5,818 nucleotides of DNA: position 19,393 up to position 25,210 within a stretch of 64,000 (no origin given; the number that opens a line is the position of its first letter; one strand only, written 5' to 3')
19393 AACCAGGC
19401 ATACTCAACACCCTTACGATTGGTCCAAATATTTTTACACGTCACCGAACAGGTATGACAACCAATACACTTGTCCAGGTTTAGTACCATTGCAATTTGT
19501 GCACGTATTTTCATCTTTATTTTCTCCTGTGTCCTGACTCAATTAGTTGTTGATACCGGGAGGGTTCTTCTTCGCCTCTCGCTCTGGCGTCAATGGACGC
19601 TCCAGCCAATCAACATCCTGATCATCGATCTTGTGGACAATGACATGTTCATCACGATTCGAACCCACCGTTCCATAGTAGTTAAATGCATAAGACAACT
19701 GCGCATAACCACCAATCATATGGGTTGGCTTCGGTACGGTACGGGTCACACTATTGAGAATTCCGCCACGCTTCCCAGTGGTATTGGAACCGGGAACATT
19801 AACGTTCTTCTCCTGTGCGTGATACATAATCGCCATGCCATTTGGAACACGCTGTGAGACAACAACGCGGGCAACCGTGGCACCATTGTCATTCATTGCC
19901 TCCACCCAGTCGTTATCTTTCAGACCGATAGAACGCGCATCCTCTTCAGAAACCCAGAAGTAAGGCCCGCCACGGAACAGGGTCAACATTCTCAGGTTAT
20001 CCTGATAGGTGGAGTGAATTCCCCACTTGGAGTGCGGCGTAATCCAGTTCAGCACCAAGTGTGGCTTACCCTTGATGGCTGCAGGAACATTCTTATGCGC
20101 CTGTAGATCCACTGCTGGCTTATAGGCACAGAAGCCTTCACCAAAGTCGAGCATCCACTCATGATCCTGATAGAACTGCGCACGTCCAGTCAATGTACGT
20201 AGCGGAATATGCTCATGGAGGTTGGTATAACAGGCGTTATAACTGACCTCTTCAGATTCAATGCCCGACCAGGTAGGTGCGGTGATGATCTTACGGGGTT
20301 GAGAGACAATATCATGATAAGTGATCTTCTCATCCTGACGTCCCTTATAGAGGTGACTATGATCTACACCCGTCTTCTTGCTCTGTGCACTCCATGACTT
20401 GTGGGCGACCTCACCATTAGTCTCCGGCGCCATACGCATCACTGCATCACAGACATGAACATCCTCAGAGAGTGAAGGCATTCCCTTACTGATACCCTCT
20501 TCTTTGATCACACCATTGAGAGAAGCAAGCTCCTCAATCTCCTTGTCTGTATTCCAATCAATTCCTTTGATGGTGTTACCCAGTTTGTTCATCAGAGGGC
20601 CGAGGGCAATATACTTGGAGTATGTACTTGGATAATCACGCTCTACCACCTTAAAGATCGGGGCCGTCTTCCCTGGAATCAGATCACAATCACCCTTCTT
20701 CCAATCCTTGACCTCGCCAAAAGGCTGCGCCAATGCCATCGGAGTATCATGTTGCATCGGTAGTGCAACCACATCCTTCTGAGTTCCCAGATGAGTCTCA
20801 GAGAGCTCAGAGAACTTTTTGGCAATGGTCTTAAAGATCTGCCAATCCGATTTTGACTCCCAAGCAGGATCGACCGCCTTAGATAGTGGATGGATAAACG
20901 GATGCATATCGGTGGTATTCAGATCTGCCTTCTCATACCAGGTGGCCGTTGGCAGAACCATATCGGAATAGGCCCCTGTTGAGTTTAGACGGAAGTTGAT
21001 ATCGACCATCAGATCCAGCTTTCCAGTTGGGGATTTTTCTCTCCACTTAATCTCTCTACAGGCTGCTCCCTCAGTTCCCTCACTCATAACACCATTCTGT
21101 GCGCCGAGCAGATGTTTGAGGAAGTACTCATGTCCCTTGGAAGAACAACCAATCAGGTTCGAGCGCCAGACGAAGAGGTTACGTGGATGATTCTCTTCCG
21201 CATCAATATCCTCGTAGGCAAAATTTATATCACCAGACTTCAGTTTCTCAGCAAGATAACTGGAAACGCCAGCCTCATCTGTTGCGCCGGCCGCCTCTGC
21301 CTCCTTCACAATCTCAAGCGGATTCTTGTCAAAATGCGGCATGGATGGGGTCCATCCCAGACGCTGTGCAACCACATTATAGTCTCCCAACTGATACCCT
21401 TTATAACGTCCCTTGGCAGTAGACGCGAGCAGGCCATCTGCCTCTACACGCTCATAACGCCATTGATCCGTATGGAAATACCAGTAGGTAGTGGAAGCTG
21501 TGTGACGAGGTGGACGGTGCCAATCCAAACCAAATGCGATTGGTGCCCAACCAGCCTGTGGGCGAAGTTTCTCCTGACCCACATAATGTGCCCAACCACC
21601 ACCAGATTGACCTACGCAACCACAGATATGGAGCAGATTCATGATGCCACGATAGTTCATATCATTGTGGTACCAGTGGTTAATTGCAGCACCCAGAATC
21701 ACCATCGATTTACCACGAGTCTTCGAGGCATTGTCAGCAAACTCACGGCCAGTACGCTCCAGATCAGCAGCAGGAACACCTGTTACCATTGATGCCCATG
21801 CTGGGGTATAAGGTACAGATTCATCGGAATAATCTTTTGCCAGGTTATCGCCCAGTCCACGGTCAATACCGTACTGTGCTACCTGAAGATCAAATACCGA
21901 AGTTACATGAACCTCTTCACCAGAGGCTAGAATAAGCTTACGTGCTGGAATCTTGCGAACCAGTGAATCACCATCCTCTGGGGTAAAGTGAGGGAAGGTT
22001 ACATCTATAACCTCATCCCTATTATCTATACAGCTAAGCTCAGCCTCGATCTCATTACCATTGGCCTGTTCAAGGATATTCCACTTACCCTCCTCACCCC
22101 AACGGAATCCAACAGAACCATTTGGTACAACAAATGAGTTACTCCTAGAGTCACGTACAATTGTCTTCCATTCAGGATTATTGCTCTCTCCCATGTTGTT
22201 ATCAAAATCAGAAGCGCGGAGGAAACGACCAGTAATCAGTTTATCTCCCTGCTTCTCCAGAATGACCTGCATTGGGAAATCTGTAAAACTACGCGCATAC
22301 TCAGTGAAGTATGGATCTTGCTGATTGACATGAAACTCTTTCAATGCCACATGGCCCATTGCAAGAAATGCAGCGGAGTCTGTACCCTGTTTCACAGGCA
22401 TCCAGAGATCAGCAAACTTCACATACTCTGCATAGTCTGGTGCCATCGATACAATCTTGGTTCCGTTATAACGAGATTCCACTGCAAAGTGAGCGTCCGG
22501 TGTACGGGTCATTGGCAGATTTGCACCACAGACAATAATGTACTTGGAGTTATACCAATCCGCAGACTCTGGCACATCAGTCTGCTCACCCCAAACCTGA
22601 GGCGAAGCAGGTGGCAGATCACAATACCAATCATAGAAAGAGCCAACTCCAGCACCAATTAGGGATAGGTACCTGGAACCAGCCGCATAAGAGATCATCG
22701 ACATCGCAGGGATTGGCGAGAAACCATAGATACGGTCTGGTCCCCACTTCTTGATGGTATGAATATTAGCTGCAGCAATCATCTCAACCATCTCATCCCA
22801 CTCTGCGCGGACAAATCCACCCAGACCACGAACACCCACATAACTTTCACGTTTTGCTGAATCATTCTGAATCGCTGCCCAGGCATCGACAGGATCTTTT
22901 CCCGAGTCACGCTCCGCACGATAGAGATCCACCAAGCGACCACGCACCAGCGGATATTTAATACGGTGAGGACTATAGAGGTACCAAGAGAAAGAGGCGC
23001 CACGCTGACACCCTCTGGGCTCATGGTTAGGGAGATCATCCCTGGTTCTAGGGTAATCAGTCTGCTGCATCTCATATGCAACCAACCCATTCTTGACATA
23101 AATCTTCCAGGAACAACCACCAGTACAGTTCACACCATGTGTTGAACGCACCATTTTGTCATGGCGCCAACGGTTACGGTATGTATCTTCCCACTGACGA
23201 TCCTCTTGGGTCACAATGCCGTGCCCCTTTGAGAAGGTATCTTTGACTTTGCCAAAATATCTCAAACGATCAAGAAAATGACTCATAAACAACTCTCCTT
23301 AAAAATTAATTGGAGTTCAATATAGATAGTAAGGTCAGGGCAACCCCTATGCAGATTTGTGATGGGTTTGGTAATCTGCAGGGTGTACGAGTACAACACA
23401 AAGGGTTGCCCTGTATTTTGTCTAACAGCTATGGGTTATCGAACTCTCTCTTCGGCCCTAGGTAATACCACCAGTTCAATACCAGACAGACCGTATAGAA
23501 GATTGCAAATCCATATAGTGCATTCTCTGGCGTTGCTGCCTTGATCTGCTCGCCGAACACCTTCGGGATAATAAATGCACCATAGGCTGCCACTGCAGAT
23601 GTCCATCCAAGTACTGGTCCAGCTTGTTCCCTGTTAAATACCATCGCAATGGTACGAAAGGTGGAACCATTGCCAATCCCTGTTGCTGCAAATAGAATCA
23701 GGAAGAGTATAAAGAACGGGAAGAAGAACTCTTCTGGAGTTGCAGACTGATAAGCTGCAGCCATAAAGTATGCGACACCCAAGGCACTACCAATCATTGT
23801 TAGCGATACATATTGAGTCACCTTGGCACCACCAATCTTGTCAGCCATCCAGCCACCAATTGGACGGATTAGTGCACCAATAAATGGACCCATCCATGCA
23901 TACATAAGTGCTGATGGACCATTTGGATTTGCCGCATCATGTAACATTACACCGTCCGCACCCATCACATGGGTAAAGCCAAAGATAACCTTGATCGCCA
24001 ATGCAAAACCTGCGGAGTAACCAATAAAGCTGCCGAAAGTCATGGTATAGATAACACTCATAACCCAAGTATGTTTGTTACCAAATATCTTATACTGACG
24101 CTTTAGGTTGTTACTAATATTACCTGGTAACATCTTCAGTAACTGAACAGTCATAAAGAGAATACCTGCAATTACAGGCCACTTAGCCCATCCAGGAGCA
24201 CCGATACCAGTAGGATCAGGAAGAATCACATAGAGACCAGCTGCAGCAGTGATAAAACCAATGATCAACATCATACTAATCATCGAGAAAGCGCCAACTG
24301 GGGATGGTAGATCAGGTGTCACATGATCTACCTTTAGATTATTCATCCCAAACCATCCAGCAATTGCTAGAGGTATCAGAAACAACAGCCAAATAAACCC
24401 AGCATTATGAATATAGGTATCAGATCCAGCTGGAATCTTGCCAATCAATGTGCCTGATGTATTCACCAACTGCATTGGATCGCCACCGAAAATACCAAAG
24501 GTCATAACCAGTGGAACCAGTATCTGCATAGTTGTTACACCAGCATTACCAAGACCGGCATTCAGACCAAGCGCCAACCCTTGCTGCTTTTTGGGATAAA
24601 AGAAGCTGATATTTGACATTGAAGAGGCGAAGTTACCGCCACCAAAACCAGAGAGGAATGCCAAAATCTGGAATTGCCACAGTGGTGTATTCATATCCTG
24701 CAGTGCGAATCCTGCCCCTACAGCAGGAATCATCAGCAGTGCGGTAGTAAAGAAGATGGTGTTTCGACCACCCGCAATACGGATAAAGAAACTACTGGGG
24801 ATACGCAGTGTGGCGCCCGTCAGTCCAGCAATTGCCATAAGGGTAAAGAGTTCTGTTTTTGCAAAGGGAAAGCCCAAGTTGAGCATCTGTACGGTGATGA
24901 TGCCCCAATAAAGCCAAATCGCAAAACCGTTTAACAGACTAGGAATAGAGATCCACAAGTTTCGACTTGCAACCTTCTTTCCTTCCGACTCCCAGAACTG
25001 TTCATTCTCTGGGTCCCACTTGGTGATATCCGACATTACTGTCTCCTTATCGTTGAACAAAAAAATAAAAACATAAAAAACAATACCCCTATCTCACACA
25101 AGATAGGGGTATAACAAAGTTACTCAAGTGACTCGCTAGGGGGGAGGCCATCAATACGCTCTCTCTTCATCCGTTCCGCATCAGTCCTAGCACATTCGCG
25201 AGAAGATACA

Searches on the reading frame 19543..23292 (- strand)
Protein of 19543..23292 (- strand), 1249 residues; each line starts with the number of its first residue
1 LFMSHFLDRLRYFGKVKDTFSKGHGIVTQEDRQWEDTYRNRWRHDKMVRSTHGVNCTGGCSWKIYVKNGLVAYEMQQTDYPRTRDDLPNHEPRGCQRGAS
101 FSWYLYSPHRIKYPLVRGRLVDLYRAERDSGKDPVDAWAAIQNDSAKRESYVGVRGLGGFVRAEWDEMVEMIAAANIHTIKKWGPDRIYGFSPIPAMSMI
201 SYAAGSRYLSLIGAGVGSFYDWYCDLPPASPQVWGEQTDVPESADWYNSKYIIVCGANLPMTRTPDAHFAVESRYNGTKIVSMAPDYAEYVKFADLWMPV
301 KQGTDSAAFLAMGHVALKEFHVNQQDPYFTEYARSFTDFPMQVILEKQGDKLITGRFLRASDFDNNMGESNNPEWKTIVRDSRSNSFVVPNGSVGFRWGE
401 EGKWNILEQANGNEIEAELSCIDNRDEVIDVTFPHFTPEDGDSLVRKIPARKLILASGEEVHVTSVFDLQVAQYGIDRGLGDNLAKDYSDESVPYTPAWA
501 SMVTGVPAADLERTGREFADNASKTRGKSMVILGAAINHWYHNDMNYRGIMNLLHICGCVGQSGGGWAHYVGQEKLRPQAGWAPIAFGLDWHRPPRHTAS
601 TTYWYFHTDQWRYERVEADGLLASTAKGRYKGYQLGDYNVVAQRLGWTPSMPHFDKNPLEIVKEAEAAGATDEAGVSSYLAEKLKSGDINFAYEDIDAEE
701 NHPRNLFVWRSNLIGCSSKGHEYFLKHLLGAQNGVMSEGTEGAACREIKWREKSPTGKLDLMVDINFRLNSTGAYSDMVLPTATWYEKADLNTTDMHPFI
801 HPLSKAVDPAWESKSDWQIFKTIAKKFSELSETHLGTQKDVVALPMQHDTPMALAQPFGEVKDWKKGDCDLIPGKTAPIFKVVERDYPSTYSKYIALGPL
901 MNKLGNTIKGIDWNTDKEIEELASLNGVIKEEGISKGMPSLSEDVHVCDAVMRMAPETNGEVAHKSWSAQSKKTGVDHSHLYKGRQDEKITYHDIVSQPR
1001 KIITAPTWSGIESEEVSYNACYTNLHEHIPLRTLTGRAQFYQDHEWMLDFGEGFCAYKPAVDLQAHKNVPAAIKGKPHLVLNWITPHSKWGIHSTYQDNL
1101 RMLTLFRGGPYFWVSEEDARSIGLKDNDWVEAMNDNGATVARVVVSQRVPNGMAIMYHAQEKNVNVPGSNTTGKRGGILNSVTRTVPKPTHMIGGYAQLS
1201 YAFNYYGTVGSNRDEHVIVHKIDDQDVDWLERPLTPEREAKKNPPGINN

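Call 7: search_protein_families(library=pfam, proteins=[window:19543-23292:-], max_evalue=0.001)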
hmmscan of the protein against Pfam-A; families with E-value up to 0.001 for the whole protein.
window:19543-23292:- (1249 aa): 3 families
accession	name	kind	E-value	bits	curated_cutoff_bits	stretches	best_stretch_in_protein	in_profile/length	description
PF00384.28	Molybdopterin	-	3.3e-63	214.3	24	1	110-826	1-353/353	Molybdopterin oxidoreductase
PF01568.27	Molydop_binding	-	2.2e-20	73.2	26.8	1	1081-1196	1-106/110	Molydopterin dinucleotide binding domain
PF14710.11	Nitr_red_alph_N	-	2e-18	66.8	24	1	5-42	1-38/38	Respiratory nitrate reductase alpha N-terminal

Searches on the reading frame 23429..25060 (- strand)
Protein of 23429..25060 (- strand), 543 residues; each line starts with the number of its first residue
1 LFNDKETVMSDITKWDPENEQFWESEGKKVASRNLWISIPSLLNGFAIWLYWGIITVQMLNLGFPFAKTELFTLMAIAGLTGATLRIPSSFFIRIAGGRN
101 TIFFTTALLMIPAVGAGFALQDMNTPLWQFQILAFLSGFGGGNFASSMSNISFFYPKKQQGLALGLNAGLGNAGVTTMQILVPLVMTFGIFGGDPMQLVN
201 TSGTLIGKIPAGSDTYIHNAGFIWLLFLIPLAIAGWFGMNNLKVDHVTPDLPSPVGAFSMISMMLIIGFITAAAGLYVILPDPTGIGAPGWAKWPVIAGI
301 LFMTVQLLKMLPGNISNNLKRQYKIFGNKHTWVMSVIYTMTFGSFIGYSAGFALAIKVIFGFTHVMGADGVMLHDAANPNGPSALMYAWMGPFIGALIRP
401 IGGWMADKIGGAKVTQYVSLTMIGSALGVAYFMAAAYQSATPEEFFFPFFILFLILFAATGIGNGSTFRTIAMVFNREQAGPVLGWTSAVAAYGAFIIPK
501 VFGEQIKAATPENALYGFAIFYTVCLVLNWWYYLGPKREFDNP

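Call 7: search_protein_families(library=pfam, proteins=[window:23429-25060:-], max_evalue=0.001)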
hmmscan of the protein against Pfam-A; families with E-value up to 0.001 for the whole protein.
window:23429-25060:- (543 aa): 1 family
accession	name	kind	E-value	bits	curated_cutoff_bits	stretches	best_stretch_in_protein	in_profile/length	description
PF07690.21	MFS_1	-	2.1e-11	43.8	33.4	2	41-434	5-290/347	Major Facilitator Superfamily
